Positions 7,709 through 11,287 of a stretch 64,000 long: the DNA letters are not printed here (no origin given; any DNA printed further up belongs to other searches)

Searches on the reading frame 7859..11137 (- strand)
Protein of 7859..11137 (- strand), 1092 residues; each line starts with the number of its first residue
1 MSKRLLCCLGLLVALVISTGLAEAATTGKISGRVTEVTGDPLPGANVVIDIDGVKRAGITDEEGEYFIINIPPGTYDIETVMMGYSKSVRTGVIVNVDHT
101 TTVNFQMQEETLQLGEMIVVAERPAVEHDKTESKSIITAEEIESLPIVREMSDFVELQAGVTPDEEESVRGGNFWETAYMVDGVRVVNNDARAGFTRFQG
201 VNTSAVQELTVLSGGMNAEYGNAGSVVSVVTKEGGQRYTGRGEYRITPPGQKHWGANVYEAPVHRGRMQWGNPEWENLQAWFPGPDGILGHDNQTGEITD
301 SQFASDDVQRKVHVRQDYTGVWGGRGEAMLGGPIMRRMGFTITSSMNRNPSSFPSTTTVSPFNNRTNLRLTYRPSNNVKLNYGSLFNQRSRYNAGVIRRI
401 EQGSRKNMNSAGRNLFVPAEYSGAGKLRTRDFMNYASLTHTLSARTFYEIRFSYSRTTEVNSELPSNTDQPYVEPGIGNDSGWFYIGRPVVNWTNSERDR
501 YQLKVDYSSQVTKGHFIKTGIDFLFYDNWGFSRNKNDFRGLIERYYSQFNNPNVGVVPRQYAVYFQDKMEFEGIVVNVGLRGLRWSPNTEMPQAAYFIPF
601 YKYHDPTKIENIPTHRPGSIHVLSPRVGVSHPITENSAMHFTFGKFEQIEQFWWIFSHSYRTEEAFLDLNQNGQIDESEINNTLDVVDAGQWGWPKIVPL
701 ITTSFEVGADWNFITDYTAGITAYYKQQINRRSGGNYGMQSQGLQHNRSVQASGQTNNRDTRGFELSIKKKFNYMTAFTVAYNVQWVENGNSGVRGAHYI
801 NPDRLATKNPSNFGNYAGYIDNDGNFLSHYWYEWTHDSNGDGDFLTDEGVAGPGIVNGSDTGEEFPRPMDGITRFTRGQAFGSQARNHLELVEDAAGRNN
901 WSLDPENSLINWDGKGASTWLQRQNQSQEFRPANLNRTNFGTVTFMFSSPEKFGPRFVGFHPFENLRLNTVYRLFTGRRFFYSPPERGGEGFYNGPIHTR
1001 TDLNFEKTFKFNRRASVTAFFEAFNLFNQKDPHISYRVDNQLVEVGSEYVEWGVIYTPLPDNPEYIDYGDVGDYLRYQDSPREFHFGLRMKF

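Call 34: search_protein_families(library=pfam, proteins=[window:7859-11137:-], max_evalue=0.00001)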
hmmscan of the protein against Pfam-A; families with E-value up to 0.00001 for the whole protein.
window:7859-11137:- (1092 aa): 3 families
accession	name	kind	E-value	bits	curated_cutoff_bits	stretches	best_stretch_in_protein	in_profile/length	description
PF13620.12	CarboxypepD_reg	-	1.9e-16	60.6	32.3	1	30-108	2-82/82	Carboxypeptidase regulatory-like domain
PF13715.12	CarbopepD_reg_2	-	1.4e-13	51.1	32.2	1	30-119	1-88/88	CarboxypepD_reg-like domain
PF07715.20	Plug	-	2.4e-07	31.7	23.9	1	129-223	4-102/107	TonB-dependent Receptor Plug Domain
